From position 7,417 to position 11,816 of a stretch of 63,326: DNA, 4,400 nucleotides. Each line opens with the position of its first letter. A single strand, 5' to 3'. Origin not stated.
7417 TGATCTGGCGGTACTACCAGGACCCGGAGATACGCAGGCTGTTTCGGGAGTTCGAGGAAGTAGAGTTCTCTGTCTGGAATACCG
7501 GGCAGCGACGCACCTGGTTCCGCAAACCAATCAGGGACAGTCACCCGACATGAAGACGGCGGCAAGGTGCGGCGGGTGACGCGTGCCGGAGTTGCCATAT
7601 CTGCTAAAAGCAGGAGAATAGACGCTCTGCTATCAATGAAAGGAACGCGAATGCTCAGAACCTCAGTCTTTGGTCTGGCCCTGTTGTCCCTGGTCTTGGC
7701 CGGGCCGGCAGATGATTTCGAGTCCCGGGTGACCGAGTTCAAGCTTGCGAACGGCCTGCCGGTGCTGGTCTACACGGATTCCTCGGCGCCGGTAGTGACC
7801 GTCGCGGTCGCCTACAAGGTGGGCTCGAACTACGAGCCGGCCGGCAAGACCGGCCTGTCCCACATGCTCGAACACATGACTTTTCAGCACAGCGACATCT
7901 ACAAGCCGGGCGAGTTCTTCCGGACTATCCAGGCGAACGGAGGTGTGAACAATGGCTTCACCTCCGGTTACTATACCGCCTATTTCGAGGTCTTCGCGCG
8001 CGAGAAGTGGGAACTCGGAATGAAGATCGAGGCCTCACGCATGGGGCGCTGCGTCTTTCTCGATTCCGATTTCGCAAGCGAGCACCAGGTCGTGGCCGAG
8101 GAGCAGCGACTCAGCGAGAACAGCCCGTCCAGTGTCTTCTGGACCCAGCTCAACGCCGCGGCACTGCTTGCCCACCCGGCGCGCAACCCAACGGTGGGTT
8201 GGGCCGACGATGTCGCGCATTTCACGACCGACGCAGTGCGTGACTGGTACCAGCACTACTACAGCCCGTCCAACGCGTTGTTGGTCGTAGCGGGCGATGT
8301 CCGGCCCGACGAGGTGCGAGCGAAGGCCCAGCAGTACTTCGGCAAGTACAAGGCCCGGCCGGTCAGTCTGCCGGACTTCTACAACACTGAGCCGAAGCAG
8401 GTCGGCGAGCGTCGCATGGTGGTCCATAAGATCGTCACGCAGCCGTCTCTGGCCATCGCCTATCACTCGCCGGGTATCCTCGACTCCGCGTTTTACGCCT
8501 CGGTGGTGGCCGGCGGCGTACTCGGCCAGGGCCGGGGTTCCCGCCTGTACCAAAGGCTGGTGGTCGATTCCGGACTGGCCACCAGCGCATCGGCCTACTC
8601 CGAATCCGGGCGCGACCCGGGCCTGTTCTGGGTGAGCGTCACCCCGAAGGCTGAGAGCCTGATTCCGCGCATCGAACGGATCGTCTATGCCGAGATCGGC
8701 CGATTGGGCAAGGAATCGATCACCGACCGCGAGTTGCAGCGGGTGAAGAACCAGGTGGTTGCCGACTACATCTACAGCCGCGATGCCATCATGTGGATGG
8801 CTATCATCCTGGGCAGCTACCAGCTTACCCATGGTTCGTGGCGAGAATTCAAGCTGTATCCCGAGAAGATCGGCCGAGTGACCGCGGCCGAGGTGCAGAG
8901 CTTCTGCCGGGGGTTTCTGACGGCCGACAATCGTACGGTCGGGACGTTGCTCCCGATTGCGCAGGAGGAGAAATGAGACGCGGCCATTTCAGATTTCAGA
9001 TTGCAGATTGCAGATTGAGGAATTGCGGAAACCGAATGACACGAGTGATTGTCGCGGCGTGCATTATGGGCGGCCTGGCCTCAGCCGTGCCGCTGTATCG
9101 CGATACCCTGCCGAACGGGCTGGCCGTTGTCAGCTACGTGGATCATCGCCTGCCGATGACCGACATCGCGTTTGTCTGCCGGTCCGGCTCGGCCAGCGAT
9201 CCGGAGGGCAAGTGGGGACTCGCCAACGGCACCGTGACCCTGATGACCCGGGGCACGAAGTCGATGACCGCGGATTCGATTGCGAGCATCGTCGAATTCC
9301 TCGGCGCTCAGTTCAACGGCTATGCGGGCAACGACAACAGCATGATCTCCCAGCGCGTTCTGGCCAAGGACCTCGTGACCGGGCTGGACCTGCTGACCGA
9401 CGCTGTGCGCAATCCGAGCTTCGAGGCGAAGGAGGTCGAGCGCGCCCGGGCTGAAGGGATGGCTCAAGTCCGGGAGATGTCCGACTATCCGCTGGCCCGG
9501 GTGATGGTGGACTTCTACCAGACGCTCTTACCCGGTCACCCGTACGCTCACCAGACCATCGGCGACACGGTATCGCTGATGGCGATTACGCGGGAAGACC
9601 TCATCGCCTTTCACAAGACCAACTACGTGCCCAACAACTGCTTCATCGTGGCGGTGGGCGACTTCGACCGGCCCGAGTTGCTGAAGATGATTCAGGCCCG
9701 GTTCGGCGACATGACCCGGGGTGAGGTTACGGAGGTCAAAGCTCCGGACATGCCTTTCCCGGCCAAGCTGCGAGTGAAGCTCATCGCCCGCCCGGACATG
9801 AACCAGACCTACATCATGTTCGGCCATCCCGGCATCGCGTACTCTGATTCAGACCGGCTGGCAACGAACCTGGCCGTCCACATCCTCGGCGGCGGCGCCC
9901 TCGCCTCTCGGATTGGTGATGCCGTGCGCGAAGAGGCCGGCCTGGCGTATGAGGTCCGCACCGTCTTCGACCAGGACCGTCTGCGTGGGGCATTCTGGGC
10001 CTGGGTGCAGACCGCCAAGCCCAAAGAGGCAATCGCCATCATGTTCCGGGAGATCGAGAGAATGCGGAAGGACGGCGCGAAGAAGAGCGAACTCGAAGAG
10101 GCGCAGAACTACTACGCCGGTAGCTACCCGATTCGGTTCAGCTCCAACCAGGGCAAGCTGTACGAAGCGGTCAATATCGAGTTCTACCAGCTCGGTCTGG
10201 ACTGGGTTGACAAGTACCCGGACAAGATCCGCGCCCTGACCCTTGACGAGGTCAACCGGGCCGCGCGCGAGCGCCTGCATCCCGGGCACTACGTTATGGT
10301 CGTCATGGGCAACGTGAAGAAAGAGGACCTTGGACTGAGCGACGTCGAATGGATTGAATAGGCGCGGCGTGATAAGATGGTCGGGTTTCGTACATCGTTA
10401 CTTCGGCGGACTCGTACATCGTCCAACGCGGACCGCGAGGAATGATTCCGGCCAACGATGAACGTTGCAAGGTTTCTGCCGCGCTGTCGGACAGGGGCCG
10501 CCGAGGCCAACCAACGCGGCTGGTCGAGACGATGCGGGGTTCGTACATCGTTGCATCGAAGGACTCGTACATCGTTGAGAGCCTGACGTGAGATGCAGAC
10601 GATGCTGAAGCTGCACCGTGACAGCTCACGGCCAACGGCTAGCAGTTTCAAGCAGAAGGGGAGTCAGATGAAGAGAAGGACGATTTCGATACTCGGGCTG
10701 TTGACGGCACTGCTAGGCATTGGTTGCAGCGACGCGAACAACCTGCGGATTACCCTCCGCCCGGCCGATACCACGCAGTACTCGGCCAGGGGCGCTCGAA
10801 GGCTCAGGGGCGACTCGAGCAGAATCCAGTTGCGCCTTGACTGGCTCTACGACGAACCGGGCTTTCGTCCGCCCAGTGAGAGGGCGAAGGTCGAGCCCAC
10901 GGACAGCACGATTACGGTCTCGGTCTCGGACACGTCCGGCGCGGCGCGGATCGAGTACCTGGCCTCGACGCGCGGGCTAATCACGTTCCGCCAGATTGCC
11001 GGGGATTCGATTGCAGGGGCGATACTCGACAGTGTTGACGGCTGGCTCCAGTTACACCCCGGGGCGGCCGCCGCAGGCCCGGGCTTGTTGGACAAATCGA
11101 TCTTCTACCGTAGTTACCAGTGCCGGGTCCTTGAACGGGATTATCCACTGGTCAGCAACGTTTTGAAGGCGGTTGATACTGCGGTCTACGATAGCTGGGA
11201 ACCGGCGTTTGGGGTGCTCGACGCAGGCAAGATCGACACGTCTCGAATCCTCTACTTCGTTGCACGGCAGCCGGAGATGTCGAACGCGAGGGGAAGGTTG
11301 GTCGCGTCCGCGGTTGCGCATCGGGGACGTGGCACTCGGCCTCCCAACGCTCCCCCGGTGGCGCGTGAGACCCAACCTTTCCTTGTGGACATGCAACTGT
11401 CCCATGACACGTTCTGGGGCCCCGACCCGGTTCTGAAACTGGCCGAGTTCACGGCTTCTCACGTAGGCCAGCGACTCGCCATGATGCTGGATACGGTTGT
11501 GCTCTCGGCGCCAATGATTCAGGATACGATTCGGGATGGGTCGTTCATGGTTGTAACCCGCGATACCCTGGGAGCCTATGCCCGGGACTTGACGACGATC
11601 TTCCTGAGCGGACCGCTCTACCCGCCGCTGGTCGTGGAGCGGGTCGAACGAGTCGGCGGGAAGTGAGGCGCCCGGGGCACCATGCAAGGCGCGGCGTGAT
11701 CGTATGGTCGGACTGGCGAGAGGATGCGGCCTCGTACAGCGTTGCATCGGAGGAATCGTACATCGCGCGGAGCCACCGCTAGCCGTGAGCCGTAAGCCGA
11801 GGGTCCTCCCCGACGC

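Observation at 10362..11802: Word modules inserted at a fixed point of the RM-tail repeat, with duplication-like flanks; a lipoprotein gene is bracketed by them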

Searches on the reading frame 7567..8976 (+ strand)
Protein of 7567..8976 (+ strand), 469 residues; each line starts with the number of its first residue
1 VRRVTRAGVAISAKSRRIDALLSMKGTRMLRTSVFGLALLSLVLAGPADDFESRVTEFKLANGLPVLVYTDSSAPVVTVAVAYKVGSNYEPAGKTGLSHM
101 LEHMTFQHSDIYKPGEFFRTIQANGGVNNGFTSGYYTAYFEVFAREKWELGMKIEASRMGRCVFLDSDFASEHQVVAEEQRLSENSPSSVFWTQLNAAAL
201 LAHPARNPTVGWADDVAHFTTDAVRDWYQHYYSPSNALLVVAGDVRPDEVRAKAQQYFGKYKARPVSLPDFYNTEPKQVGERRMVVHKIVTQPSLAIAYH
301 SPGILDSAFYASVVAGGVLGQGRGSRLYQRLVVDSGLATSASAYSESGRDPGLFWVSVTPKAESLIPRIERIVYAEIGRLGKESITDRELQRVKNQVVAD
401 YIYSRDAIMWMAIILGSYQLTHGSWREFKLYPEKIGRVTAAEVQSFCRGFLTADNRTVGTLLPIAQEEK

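Call 15: search_protein_families(library=pfam, proteins=[window:7567-8976:+], max_evalue=0.01)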
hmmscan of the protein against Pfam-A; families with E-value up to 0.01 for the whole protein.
window:7567-8976:+ (469 aa): 2 families
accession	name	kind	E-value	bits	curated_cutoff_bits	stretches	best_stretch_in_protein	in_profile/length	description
PF05193.26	Peptidase_M16_C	-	3.7e-35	121.9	23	1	219-396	2-180/181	Peptidase M16 inactive domain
PF00675.25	Peptidase_M16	-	3.6e-18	66.3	22.3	1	69-210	5-146/149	Insulinase (Peptidase family M16)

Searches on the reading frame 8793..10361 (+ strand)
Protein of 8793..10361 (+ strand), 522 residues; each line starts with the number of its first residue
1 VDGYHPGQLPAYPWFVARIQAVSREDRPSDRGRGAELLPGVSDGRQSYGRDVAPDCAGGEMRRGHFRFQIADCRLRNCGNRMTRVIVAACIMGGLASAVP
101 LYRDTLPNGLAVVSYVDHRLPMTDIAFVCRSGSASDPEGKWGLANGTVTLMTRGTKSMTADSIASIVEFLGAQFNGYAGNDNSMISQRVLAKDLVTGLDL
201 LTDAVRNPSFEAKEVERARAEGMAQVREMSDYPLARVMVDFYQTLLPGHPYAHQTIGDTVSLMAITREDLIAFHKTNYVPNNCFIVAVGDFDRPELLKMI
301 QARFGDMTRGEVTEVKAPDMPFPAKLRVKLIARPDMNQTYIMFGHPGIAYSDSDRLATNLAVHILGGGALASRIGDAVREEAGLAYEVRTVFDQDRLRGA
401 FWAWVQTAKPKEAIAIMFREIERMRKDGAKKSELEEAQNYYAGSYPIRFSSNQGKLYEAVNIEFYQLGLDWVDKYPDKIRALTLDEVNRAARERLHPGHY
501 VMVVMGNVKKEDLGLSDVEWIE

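Call 15: search_protein_families(library=pfam, proteins=[window:8793-10361:+], max_evalue=0.01)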
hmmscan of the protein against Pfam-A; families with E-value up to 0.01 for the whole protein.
window:8793-10361:+ (522 aa): 2 families
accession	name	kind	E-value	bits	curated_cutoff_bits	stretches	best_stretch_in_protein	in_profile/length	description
PF05193.26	Peptidase_M16_C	-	2.4e-33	115.9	23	1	265-439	2-179/181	Peptidase M16 inactive domain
PF00675.25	Peptidase_M16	-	3.4e-13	50.2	22.3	1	119-244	9-134/149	Insulinase (Peptidase family M16)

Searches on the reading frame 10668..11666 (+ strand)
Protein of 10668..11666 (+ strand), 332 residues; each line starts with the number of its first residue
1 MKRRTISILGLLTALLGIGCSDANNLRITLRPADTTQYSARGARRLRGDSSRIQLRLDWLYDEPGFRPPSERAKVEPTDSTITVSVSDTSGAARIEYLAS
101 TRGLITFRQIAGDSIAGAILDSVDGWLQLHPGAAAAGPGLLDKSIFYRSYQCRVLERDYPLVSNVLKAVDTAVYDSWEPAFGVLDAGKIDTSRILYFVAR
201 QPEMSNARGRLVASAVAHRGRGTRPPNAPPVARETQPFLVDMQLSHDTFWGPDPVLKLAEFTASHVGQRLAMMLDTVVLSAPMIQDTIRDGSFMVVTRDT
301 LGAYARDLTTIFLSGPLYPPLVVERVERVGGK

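Call 13: find_encoding_contigs(protein=window:10668-11666:+, flank=10000, max_places=10)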
Protein window:10668-11666:+ (332 aa): no gene with exactly this product is on record in the collection.

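Call 15: search_protein_families(library=pfam, proteins=[window:10668-11666:+], max_evalue=0.01)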
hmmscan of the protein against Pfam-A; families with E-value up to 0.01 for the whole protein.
window:10668-11666:+ (332 aa): 1 family
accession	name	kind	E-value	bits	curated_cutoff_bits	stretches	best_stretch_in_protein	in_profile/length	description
PF22599.2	SecDF_P1_head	-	9e-08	32.4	27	1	257-317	53-112/114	SecDF, P1 head subdomain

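Call 16: search_protein_families(library=ncbifam, proteins=[window:10668-11666:+], max_evalue=0.1)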
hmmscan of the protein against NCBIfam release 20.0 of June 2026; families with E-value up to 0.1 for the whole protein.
window:10668-11666:+ (332 aa): 5 families
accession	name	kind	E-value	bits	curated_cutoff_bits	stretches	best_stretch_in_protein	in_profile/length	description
TIGR01129.1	secD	equivalog_domain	2.7e-08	33.4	244.4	1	256-330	166-239/397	protein translocase subunit SecD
NF011315.0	PRK14726.1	equivalog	1.5e-05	23.3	1249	1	256-321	290-354/855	protein translocase subunit SecDF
NF009583.0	PRK13024.1-3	subfamily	4.3e-05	21.7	721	1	258-329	199-269/755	protein translocase subunit SecDF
NF009585.0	PRK13024.1-5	equivalog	0.00023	19.3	1037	1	259-320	416-476/993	protein translocase subunit SecDF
TIGR00916.1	2A0604s01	subfamily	0.015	14.9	148.6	1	257-330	8-79/231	SecD/SecF family protein translocase subunit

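Call 37: find_homologous_proteins(query=window:10668-11666:+, max_evalue=0.00001)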
Query window:10668-11666:+ (332 aa): 31 proteins with E <= 0.00001 among 8000 candidates.
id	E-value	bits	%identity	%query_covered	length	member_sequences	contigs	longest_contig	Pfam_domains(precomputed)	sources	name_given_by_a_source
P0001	1.0e-216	736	100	100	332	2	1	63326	PF22599.3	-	-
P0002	6.8e-173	592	84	100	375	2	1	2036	PF22599.3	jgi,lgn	-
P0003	1.0e-166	572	80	100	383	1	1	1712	PF22599.3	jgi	jgi:hypothetical protein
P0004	4.7e-137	475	70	100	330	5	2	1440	PF22599.3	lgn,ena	-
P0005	1.1e-132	460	68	100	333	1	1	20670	PF22599.3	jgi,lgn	jgi:hypothetical protein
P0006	7.0e-132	458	69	100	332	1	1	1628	PF22599.3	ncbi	-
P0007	3.8e-126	439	67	100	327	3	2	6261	PF22599.3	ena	-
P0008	1.9e-124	433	66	98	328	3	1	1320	PF22599.3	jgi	-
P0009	2.4e-122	426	63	100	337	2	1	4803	PF22599.3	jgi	jgi:hypothetical protein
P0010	2.8e-122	426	64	100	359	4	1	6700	PF22599.3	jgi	-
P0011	4.1e-122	426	65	100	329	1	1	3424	PF22599.3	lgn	-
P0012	2.4e-119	416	64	95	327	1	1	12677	PF22599.3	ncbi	-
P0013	5.1e-117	409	68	86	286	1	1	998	PF22599.3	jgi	jgi:hypothetical protein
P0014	3.0e-116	406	69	86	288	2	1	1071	PF22599.3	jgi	jgi:hypothetical protein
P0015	1.0e-115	405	62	100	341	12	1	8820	PF22599.3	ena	-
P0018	2.3e-113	397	61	100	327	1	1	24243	PF22599.3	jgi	jgi:hypothetical protein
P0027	3.3e-105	370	58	97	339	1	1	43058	PF22599.3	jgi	jgi:hypothetical protein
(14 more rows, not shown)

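Call 38: find_encoding_contigs(protein=P0002, flank=10000, max_places=3)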
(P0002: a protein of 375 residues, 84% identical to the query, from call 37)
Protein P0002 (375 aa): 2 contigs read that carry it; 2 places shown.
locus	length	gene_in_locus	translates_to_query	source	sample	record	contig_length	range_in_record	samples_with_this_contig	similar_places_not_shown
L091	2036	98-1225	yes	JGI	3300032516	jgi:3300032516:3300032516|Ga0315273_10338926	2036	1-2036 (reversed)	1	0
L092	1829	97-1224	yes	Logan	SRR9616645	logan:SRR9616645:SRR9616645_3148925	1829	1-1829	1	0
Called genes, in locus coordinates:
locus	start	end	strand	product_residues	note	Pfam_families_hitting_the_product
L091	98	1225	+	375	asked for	PF22599:SecDF_P1_head (weak)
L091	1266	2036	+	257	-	?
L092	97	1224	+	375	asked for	PF22599:SecDF_P1_head (weak)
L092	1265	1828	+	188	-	?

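Call 39: find_encoding_contigs(protein=P0003, flank=10000, max_places=3)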
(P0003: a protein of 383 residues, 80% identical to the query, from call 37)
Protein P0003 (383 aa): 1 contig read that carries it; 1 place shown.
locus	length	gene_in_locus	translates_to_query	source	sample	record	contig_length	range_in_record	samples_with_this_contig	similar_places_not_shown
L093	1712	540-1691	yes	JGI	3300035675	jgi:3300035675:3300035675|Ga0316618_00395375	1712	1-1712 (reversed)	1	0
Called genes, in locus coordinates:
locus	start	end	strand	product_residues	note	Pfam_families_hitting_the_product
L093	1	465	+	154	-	PF03073:TspO_MBR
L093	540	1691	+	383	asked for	PF22599:SecDF_P1_head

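Call 40: find_encoding_contigs(protein=P0005, flank=10000, max_places=3)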
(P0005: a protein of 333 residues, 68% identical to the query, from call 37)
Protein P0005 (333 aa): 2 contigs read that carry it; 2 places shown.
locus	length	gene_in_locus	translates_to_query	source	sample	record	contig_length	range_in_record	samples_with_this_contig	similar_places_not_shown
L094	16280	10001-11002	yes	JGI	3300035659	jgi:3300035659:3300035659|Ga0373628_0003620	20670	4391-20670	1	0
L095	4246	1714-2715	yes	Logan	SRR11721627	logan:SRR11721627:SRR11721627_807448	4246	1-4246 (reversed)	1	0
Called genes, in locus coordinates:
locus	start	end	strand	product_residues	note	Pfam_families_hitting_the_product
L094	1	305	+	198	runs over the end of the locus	PF01725:Ham1p_like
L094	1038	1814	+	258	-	-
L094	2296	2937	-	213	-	-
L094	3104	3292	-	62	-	-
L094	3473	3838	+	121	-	-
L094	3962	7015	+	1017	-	PF04313:HSDR_N (faint), PF02384:N6_Mtase (faint), PF20473:MmeI_Mtase, PF07669:Eco57I, PF12950:TaqI_C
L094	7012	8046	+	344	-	-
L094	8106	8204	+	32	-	-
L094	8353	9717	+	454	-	-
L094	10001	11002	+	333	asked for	PF22599:SecDF_P1_head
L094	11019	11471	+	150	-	-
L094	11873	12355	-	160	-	-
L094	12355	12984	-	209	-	-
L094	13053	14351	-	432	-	PF18990:DUF5723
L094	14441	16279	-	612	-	?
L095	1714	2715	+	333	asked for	PF22599:SecDF_P1_head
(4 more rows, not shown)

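Call 43: find_encoding_contigs(protein=P0012, flank=6000, max_places=2)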
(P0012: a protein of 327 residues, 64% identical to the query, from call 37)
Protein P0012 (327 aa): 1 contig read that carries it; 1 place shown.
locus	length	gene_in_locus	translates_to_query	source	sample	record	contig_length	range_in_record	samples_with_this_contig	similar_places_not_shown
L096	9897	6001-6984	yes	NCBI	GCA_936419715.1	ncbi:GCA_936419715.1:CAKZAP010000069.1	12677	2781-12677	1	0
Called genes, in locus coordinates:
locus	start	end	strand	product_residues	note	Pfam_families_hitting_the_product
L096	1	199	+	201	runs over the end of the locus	-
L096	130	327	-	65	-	-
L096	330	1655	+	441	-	PF00675:Peptidase_M16, PF05193:Peptidase_M16_C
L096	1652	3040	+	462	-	PF00675:Peptidase_M16, PF05193:Peptidase_M16_C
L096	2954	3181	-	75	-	-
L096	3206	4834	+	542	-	-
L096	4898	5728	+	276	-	PF28600:Nitroreductase_C (faint), PF00881:Nitroreductase (weak)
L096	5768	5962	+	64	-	-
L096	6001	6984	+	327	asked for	PF22599:SecDF_P1_head (weak)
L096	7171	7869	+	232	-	PF01863:YgjP-like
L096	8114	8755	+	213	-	PF00551:Formyl_trans_N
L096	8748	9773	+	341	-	PF01408:GFO_IDH_MocA, PF02894:GFO_IDH_MocA_C, PF22725:GFO_IDH_MocA_C3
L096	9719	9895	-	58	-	?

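Call 44: find_encoding_contigs(protein=P0018, flank=6000, max_places=2)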
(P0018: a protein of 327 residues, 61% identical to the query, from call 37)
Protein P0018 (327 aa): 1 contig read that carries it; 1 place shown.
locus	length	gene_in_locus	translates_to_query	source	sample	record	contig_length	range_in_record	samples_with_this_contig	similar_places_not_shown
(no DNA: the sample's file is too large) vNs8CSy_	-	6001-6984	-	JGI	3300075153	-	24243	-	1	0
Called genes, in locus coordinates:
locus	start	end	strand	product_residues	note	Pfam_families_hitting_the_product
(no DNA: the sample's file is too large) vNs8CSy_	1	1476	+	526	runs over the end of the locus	PF04389:Peptidase_M28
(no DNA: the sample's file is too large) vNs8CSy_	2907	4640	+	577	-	PF00801:PKD (weak), PF18911:PKD_4 (faint), PF13570:Beta-prop_ACSF4, PF20067:SSL_N (faint), PF13360:PQQ_2, PF13570:Beta-prop_ACSF4, PF13360:PQQ_2, PF13570:Beta-prop_ACSF4, +1 more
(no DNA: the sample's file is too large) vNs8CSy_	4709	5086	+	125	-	-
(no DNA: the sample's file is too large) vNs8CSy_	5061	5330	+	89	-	PF04255:DUF433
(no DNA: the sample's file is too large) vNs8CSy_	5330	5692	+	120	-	PF01927:Mut7-C (weak), PF18478:PIN_10 (weak), PF18480:DUF5615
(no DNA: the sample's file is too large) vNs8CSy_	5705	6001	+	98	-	-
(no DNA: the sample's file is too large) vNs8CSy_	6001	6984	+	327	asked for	PF22599:SecDF_P1_head (weak)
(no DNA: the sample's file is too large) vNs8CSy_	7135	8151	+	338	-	PF05368:NmrA, PF00106:adh_short (weak), PF01073:3Beta_HSD, PF01370:Epimerase, PF04321:RmlD_sub_bind (weak), PF13460:NAD_binding_10, PF16363:GDP_Man_Dehyd, PF07993:NAD_binding_4, +1 more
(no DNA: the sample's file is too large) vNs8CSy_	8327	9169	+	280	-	PF13489:Methyltransf_23, PF02353:CMAS (faint), PF08241:Methyltransf_11, PF08242:Methyltransf_12, PF13649:Methyltransf_25, PF13847:Methyltransf_31 (weak)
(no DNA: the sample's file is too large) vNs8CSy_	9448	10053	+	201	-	-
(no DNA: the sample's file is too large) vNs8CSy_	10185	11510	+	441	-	PF00675:Peptidase_M16, PF05193:Peptidase_M16_C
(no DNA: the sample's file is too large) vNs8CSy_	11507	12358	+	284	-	?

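Call 45: find_encoding_contigs(protein=P0027, flank=6000, max_places=2)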
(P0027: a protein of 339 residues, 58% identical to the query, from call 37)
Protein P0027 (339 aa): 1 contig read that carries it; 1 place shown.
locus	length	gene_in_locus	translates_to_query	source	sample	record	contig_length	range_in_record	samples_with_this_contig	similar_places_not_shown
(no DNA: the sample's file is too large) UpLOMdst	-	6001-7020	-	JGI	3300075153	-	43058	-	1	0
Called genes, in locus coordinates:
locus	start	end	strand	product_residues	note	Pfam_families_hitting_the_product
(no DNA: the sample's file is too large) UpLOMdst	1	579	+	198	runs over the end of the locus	-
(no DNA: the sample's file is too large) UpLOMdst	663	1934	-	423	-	PF00872:Transposase_mut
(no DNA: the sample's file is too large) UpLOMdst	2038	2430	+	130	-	-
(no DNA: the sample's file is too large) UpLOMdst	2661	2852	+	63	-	-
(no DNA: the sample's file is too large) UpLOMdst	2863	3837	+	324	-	-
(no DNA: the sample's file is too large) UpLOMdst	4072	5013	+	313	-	PF00005:ABC_tran, PF13304:AAA_21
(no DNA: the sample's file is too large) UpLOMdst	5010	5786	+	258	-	PF12730:ABC2_membrane_4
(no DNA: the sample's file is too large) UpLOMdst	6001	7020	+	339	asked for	PF22599:SecDF_P1_head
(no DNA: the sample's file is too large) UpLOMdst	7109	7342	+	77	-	PF15919:HicB_lk_antitox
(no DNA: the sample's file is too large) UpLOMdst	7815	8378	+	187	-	PF01814:Hemerythrin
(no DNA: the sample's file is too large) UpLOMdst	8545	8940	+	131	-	PF04993:TfoX_N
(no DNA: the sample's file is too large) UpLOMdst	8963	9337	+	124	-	PF07883:Cupin_2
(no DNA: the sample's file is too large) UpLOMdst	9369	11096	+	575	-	PF00224:PK, PF02887:PK_C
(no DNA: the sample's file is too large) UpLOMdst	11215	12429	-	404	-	PF00909:Ammonium_transp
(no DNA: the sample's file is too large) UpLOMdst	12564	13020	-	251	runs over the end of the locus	PF02463:SMC_N (faint), PF00005:ABC_tran, PF13304:AAA_21 (faint)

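Call 50: search_protein_families(library=pfam, proteins=[L094:7012-8046:+, L094:8353-9717:+, L094:11019-11471:+], max_evalue=0.01)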
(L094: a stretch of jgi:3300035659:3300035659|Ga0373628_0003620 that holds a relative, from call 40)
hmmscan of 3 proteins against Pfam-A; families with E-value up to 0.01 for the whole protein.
L094:7012-8046:+ (344 aa): 0 families

L094:8353-9717:+ (454 aa): 0 families

L094:11019-11471:+ (150 aa): 0 families
